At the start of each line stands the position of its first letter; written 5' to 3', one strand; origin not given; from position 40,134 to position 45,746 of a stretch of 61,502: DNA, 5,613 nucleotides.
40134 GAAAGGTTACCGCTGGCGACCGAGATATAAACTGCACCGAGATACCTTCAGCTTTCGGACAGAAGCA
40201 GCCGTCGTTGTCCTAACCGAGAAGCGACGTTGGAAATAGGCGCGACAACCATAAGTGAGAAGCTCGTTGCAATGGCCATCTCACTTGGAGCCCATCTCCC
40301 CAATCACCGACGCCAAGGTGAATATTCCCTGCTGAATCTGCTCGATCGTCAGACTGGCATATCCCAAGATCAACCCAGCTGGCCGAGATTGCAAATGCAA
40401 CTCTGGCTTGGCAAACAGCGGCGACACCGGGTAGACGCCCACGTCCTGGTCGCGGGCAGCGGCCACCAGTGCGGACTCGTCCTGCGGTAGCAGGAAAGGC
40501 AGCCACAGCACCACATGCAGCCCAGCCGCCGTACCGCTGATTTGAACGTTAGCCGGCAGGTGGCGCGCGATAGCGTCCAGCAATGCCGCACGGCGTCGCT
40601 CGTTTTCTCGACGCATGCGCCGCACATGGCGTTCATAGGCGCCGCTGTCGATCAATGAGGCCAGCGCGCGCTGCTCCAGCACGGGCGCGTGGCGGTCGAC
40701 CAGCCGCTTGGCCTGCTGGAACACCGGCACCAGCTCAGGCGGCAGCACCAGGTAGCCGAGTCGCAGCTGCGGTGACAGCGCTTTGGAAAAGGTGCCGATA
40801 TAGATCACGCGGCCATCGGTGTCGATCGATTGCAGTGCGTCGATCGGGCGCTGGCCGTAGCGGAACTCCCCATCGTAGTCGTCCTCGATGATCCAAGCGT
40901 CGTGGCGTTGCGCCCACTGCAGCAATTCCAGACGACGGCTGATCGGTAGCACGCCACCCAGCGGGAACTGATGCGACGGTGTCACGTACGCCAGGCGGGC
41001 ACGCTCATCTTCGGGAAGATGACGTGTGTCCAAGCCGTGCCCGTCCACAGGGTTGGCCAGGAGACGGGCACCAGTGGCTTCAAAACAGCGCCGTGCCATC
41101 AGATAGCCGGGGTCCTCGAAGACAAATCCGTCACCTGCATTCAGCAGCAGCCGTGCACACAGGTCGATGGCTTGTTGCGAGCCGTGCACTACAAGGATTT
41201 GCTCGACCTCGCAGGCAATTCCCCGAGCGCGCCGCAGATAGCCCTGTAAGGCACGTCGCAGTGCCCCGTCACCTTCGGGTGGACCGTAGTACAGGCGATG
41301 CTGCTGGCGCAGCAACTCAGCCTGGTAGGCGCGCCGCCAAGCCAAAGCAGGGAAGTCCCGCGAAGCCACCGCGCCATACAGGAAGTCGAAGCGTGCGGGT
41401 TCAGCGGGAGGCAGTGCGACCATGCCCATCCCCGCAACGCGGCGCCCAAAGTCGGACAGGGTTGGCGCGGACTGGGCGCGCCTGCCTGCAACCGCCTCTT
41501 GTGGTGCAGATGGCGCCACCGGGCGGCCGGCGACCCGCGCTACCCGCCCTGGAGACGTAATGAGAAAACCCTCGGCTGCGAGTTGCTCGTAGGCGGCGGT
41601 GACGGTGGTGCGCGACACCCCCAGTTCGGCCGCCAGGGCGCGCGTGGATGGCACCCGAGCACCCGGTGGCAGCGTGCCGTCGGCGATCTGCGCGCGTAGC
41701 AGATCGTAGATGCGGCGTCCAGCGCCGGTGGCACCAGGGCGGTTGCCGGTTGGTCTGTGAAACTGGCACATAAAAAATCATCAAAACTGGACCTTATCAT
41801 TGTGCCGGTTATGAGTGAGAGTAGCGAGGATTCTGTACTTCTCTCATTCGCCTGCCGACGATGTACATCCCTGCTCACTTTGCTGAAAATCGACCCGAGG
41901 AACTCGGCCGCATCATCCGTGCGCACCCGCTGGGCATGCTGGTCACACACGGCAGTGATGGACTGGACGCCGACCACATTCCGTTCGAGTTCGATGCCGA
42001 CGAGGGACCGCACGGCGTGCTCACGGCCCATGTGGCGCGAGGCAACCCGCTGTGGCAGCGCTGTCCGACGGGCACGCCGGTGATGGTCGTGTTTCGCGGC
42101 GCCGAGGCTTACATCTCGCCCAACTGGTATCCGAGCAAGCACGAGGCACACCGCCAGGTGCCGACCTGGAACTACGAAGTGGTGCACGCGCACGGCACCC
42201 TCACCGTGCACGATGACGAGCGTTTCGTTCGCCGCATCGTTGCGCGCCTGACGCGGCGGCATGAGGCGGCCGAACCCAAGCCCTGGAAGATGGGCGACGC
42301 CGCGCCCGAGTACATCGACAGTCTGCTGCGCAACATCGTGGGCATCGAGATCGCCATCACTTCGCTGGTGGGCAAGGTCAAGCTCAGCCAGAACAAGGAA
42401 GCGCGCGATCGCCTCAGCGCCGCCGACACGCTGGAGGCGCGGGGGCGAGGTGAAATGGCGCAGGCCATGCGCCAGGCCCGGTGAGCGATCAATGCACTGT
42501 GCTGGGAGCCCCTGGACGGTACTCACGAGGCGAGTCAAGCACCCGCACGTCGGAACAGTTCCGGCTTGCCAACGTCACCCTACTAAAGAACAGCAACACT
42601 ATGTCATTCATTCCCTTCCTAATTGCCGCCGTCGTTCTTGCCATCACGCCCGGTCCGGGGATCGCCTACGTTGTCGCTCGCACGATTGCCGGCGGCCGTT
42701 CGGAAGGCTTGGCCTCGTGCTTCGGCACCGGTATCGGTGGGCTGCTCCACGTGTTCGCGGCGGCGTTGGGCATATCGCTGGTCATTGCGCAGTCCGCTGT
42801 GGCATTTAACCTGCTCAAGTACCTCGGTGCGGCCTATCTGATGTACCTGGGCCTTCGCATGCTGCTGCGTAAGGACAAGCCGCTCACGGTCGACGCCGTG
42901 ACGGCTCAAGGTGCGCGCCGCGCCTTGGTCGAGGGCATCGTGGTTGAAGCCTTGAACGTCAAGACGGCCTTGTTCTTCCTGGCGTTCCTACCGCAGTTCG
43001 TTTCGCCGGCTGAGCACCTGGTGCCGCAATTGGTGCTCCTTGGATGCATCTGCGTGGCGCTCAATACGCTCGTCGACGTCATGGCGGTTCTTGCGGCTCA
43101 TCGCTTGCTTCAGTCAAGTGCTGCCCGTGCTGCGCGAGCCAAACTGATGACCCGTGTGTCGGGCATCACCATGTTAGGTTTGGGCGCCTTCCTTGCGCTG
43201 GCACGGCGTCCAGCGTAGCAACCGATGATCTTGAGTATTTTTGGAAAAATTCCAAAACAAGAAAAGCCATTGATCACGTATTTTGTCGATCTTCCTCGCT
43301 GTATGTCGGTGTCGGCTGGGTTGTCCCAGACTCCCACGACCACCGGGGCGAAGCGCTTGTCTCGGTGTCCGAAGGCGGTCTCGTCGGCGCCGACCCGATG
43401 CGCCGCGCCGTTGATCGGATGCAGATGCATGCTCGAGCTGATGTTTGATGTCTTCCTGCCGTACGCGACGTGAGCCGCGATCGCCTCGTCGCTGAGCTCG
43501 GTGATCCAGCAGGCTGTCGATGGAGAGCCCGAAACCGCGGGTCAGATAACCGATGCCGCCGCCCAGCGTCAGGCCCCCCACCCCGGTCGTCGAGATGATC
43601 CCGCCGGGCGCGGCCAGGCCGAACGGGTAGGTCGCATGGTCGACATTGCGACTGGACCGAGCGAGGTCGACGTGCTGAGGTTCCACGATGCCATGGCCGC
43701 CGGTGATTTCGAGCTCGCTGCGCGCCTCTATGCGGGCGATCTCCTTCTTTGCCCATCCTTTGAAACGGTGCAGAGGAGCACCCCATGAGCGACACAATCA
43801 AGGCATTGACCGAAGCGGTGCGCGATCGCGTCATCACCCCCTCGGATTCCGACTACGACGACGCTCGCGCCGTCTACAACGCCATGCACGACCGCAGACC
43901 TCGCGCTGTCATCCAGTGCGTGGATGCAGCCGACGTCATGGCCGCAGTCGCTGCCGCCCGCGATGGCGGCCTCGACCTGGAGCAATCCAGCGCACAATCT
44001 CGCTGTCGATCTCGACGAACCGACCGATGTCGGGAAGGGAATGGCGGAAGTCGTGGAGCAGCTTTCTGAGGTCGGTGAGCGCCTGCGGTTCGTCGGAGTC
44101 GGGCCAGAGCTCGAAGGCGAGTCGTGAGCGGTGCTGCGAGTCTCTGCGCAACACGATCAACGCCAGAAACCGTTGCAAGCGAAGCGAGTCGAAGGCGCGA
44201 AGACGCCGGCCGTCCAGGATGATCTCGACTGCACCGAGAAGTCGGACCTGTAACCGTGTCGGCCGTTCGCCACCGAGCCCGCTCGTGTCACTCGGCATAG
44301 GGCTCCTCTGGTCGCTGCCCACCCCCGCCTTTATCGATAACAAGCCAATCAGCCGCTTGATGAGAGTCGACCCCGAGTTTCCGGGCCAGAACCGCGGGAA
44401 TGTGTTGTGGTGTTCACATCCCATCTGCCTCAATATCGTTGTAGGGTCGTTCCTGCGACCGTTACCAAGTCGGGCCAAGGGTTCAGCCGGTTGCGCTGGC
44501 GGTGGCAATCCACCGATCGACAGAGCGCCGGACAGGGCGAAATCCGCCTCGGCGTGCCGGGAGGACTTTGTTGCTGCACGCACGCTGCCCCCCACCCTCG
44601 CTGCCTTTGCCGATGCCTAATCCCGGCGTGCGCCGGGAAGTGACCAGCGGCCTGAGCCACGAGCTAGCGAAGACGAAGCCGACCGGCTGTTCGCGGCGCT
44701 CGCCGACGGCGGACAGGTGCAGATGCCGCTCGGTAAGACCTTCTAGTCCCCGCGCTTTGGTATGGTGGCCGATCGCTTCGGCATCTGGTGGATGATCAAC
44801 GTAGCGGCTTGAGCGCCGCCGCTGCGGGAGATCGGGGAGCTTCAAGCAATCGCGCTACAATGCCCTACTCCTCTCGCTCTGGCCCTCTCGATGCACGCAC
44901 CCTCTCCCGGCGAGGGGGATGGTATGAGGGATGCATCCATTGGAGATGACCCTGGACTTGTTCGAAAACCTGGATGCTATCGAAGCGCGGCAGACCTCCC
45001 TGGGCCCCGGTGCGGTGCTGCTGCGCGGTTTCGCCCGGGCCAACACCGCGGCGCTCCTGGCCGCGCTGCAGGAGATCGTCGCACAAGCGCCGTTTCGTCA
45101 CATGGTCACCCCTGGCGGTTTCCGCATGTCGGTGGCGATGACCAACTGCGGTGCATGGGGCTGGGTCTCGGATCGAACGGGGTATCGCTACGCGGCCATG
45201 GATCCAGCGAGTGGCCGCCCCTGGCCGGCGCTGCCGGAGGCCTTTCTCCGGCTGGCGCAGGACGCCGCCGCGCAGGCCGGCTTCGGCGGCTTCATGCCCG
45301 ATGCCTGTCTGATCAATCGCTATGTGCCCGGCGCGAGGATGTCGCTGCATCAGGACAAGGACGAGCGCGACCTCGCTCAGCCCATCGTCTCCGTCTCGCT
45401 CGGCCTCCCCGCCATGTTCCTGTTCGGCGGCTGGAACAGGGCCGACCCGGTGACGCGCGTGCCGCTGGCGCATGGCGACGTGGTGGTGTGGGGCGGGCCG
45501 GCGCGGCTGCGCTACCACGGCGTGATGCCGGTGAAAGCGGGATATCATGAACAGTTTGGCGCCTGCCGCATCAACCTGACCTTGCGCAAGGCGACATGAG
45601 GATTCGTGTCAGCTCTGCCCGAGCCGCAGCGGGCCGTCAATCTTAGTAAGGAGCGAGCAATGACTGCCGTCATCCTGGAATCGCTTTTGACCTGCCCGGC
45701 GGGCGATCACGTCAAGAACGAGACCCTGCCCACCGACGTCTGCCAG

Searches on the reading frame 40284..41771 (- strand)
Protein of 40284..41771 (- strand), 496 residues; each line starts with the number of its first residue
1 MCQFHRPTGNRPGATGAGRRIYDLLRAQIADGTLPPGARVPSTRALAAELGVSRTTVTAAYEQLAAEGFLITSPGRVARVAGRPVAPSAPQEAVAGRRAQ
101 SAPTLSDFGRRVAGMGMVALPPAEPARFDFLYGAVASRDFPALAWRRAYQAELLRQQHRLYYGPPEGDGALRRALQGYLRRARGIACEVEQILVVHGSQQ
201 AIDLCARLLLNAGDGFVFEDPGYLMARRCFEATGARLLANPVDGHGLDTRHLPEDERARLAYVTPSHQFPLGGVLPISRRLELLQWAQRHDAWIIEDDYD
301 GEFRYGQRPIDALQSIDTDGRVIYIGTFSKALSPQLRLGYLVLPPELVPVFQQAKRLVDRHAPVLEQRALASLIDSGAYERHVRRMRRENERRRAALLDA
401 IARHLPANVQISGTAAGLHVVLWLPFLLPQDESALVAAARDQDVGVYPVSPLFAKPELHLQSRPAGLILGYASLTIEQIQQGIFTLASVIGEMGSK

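Call 52: search_protein_families(library=pfam, proteins=[window:40284-41771:-], max_evalue=0.001)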
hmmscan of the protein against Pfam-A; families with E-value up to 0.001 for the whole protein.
window:40284-41771:- (496 aa): 2 families
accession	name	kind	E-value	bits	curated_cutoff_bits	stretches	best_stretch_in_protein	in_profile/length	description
PF00155.27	Aminotran_1_2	-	1.6e-24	87.2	19.7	1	141-446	18-328/361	Aminotransferase class I and II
PF00392.27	GntR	-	4.1e-17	62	27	1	19-80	3-64/64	Bacterial regulatory proteins, gntR family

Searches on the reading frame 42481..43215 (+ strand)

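Call 52: search_protein_families(library=pfam, proteins=[window:42481-43215:+], max_evalue=0.001)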
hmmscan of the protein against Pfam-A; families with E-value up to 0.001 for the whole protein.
window:42481-43215:+ (245 aa): 1 family
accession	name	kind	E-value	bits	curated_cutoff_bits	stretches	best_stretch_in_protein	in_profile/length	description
PF01810.24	LysE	-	6.3e-29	101.3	25.6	1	52-240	2-191/193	LysE type translocator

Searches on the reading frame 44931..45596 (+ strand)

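Call 52: search_protein_families(library=pfam, proteins=[window:44931-45596:+], max_evalue=0.001)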
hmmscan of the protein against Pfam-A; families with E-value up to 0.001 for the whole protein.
window:44931-45596:+ (222 aa): 1 family
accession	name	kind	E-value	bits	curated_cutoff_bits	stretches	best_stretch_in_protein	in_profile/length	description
PF13532.12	2OG-FeII_Oxy_2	-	3.8e-59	200.6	31.2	1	27-219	1-194/194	2OG-Fe(II) oxygenase superfamily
